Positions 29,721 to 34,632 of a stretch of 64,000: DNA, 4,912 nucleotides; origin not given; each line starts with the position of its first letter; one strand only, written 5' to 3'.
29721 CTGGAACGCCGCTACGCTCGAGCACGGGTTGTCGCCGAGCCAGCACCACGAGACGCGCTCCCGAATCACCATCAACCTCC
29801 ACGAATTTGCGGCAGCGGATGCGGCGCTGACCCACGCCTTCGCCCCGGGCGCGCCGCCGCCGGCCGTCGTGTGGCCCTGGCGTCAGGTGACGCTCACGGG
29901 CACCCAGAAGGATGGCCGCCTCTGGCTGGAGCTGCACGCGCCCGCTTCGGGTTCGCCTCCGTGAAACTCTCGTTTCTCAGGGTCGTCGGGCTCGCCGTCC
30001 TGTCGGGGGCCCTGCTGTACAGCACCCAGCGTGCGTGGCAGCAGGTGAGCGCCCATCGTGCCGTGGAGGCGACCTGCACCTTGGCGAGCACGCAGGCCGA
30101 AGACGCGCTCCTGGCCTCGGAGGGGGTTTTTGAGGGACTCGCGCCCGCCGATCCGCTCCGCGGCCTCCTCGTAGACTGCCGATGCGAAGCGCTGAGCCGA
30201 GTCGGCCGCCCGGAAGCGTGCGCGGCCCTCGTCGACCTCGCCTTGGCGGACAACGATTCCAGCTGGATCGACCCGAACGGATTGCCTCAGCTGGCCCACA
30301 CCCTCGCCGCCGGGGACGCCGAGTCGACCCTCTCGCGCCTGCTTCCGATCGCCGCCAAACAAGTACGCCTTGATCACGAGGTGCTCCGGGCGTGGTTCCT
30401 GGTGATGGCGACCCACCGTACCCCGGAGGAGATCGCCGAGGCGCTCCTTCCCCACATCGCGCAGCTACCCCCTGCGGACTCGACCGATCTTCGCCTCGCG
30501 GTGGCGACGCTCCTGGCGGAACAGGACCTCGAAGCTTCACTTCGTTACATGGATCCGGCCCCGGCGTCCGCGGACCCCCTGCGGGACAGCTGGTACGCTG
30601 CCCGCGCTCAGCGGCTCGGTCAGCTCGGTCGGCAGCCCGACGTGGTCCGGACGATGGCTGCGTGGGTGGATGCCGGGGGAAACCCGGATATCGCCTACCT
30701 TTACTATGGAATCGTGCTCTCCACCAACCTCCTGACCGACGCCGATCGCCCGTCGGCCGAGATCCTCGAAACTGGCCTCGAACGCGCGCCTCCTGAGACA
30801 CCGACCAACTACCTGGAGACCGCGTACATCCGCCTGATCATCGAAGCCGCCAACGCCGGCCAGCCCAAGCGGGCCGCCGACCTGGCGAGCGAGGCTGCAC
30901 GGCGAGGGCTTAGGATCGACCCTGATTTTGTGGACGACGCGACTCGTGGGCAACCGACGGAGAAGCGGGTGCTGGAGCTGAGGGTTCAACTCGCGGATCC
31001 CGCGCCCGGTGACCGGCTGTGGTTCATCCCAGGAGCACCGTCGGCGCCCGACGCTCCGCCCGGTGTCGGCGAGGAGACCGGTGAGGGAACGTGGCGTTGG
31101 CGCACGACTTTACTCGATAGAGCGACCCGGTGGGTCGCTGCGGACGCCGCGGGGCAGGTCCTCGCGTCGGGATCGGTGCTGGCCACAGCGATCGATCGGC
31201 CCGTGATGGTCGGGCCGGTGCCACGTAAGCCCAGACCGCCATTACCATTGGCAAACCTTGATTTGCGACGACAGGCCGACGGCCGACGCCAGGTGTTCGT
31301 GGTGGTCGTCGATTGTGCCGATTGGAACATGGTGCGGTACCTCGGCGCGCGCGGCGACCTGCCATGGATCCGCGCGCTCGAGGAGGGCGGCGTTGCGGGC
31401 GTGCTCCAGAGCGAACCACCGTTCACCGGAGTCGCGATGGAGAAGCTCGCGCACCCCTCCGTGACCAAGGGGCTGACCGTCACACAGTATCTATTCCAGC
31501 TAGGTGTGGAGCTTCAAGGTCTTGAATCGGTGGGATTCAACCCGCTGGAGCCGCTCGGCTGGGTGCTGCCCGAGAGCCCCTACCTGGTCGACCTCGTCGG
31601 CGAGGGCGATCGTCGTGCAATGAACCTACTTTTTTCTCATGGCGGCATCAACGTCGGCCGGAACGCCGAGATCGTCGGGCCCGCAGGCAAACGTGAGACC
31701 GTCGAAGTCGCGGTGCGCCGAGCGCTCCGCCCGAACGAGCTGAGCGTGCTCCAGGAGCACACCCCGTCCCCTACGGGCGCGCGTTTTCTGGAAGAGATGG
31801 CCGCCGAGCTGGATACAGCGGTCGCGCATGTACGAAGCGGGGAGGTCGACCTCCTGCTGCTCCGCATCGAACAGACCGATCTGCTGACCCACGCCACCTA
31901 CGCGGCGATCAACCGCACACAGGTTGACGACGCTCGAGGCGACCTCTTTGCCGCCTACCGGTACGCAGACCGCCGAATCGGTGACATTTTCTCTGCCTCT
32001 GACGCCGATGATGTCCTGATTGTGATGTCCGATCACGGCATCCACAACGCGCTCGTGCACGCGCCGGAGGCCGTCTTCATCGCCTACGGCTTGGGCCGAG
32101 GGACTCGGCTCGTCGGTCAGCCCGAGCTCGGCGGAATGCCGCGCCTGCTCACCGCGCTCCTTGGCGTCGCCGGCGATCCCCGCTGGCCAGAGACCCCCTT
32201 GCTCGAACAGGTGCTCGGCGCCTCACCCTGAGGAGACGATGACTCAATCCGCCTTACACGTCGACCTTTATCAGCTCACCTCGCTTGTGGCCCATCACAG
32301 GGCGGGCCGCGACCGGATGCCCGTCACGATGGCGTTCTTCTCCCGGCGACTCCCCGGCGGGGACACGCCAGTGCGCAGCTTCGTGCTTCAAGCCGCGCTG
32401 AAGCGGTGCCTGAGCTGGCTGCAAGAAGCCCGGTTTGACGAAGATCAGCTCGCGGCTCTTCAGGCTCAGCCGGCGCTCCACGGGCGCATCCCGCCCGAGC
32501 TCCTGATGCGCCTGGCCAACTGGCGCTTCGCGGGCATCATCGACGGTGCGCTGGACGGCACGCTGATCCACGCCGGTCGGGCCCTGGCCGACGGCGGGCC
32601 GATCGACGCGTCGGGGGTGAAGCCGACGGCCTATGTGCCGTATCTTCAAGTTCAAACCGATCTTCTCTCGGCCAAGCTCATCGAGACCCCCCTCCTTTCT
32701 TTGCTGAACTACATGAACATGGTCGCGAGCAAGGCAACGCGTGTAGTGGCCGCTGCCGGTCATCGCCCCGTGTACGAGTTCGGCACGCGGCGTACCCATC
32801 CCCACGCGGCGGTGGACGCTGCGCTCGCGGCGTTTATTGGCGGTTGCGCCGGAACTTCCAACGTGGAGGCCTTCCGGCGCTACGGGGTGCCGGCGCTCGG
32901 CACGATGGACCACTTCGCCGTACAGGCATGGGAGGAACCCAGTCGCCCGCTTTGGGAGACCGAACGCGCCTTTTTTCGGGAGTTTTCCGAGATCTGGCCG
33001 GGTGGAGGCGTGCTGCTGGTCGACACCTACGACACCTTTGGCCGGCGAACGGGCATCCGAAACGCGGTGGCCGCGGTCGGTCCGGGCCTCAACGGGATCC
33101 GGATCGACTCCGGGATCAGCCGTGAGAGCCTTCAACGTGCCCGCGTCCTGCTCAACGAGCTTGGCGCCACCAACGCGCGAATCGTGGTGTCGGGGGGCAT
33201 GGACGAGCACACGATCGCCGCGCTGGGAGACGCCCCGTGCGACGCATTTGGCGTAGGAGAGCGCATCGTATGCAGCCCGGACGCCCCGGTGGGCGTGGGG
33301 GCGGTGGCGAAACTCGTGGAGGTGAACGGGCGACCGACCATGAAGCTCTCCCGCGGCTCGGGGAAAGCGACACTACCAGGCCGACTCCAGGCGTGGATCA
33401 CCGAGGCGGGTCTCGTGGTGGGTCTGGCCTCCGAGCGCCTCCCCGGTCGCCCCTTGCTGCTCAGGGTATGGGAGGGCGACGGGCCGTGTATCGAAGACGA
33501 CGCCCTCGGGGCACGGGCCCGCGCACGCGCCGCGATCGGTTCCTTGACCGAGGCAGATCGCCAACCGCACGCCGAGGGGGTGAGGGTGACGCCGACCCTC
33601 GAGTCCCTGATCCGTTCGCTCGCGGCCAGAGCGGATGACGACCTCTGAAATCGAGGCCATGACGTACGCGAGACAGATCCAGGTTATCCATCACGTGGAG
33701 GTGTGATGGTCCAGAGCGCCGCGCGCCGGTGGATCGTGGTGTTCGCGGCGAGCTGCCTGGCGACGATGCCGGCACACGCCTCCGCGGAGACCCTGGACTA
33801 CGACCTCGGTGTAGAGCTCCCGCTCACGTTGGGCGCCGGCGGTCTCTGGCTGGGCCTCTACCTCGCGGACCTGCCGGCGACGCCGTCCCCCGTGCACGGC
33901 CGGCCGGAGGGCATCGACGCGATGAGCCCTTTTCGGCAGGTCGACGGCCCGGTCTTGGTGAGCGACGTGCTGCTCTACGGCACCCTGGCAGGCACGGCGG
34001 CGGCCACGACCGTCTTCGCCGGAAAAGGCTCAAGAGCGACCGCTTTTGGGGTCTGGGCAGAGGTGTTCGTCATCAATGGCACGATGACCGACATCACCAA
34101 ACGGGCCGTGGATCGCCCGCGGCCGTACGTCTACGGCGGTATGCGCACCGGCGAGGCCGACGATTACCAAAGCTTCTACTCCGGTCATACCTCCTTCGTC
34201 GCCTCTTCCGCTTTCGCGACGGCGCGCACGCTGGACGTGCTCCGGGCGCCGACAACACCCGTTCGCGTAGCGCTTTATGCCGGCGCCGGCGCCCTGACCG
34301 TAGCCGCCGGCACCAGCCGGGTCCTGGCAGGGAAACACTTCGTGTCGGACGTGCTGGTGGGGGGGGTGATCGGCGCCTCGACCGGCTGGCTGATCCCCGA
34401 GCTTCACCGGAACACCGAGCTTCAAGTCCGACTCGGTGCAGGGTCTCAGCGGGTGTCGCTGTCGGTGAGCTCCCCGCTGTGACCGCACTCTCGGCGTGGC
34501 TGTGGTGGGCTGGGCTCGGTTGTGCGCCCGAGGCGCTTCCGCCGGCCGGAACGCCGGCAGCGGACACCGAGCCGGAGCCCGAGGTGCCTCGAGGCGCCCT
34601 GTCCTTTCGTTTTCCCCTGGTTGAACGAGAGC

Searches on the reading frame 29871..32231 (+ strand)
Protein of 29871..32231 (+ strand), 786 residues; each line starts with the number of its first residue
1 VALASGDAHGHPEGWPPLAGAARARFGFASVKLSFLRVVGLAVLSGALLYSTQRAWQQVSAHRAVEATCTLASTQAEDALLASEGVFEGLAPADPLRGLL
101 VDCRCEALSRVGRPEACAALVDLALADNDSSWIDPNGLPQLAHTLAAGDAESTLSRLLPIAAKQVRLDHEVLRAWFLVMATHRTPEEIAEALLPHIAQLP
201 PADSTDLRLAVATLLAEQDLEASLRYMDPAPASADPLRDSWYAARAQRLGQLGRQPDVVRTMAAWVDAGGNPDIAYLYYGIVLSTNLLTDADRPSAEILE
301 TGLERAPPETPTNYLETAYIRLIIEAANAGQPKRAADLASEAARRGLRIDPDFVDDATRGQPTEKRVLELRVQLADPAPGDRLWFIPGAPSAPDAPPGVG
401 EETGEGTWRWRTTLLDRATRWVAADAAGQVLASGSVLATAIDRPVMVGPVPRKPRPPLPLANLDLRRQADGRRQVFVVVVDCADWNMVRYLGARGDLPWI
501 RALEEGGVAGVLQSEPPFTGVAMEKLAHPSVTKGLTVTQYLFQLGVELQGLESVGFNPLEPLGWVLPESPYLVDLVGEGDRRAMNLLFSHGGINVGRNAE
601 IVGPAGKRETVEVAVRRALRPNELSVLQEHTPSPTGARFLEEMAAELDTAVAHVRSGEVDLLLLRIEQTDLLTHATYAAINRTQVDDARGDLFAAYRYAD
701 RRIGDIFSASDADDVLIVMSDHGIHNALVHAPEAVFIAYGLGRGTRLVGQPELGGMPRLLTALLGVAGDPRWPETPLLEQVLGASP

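Call 9: search_protein_families(library=pfam, proteins=[window:29871-32231:+], max_evalue=0.001)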
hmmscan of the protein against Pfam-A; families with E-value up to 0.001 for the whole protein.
window:29871-32231:+ (786 aa): 2 families
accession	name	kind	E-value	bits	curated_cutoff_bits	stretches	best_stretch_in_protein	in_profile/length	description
PF01663.27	Phosphodiest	-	3e-06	27.5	23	1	636-726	141-223/342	Type I phosphodiesterase / nucleotide pyrophosphatase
PF01676.23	Metalloenzyme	-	0.00011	22.3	24.3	1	630-735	114-216/252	Metalloenzyme superfamily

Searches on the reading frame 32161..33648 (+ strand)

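Call 9: search_protein_families(library=pfam, proteins=[window:32161-33648:+], max_evalue=0.001)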
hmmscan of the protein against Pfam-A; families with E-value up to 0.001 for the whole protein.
window:32161-33648:+ (495 aa): 3 families
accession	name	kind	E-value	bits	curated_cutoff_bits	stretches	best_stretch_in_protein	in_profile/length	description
PF04095.22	NAPRTase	-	5.4e-11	43.1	20.8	1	205-404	4-221/239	Nicotinate phosphoribosyltransferase (NAPRTase) family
PF17767.7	NAPRTase_N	-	1.5e-10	41.9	32.6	1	32-127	1-88/125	Nicotinate phosphoribosyltransferase (NAPRTase) N-terminal domain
PF01729.25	QRPTase_C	-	9e-07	29.2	23.1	1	188-367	1-156/169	Quinolinate phosphoribosyl transferase, C-terminal domain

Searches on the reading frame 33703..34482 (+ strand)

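Call 9: search_protein_families(library=pfam, proteins=[window:33703-34482:+], max_evalue=0.001)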
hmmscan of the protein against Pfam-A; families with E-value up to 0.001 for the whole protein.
window:33703-34482:+ (259 aa): 1 family
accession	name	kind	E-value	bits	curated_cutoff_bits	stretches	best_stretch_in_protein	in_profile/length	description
PF01569.27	PAP2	-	2.4e-18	66.6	27.2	1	122-236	9-126/130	PAP2 superfamily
